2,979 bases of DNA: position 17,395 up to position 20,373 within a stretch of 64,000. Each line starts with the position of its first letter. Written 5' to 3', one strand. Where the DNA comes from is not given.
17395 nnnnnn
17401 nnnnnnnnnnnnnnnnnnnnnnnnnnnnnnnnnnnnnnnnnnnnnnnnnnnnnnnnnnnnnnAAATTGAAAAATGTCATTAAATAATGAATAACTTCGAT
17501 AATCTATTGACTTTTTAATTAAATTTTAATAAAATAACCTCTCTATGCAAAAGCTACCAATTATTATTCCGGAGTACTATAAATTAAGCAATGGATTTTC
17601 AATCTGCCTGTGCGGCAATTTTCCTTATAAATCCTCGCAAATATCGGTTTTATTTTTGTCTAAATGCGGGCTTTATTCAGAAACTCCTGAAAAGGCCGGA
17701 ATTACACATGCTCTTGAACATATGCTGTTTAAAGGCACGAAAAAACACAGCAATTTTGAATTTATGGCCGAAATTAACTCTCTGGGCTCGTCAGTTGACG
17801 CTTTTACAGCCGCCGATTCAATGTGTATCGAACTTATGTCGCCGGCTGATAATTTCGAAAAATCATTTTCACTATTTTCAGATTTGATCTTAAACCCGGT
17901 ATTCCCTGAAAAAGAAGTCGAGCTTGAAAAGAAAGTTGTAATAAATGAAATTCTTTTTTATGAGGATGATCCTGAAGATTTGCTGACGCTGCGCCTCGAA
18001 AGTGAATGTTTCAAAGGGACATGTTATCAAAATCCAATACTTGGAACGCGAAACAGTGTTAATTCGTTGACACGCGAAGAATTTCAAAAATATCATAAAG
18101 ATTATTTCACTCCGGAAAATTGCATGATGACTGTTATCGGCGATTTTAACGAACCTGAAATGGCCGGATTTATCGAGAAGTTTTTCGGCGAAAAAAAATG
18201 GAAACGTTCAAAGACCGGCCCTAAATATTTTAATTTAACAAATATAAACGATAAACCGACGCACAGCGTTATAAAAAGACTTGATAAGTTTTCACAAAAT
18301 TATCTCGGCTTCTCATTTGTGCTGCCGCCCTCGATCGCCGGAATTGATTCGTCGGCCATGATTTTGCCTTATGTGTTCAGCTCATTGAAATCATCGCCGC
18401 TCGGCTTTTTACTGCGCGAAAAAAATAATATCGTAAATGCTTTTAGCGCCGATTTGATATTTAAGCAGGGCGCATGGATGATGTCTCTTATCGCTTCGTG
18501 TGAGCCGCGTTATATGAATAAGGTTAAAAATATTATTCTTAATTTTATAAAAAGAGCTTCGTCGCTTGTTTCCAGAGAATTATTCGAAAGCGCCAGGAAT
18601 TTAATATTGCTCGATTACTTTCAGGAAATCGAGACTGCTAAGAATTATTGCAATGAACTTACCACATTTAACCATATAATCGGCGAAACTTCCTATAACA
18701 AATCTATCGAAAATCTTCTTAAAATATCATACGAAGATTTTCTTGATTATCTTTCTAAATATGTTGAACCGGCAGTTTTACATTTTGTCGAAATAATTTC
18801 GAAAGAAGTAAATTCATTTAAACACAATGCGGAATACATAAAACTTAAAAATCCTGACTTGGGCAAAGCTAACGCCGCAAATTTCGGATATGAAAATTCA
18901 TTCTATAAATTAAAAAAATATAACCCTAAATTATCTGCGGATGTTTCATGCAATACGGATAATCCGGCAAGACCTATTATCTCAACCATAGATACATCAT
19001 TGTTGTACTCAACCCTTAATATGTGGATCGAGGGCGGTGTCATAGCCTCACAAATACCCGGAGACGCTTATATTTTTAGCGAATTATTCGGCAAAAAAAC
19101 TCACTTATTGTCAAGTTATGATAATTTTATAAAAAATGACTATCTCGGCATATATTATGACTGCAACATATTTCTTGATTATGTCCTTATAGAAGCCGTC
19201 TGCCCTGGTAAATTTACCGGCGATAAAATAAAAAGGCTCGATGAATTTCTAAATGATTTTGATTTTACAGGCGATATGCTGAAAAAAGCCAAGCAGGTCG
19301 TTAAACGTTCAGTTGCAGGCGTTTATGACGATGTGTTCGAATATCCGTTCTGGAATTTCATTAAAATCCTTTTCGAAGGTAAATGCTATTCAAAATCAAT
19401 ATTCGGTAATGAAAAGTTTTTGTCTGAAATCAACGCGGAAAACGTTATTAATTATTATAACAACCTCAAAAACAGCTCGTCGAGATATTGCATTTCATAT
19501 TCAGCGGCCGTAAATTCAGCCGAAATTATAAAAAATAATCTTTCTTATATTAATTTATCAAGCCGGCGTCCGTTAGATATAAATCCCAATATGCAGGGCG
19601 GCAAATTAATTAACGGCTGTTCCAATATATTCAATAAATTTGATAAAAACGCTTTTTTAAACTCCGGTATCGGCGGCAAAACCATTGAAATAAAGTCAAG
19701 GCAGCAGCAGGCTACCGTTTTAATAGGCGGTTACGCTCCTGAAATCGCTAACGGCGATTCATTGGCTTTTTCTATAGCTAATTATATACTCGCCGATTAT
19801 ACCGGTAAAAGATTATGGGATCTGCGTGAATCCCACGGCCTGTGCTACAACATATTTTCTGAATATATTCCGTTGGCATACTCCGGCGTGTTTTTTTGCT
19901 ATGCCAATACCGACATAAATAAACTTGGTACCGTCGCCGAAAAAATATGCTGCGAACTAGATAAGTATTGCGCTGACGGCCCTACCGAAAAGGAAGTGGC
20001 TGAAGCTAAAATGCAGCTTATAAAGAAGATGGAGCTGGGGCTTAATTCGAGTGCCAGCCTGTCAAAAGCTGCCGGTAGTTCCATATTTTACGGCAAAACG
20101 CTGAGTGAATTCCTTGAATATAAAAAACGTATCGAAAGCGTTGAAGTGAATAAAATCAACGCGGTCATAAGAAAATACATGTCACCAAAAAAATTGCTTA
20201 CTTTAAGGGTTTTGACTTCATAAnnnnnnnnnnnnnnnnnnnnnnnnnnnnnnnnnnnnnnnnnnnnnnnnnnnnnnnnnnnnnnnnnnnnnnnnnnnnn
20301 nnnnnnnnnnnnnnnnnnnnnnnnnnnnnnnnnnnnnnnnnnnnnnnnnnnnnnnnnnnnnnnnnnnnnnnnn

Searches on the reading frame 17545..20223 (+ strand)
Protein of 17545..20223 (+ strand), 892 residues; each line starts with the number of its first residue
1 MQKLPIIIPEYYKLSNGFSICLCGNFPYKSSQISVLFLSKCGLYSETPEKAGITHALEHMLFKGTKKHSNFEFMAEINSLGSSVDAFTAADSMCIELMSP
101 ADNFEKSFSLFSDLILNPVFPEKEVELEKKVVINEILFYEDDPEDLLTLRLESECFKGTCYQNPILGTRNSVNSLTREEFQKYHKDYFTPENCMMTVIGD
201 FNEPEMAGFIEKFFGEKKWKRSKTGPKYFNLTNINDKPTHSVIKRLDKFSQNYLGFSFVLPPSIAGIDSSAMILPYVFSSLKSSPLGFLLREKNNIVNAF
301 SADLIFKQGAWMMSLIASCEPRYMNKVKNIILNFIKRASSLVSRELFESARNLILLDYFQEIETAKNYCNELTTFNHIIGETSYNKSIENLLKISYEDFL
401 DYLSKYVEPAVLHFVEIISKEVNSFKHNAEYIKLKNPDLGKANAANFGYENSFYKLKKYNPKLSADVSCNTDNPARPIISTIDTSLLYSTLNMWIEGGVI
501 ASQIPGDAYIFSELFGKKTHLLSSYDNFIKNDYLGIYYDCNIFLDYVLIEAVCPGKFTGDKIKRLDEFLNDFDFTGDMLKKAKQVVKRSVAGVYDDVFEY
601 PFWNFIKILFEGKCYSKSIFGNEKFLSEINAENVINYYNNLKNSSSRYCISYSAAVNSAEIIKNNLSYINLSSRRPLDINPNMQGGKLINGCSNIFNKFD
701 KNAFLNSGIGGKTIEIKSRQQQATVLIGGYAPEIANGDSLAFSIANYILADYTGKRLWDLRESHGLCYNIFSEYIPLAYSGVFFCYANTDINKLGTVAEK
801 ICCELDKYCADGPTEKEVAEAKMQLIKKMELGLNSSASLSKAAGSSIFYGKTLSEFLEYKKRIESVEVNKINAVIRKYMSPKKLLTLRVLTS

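Call 17: search_protein_families(library=pfam, proteins=[window:17545-20223:+], max_evalue=0.01)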
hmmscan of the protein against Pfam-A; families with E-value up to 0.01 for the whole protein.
window:17545-20223:+ (892 aa): 2 families
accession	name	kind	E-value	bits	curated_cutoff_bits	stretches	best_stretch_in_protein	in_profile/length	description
PF05193.26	Peptidase_M16_C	-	1.4e-34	120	23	2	174-352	1-179/181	Peptidase M16 inactive domain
PF00675.25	Peptidase_M16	-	4.6e-26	91.9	22.3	1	40-168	20-148/149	Insulinase (Peptidase family M16)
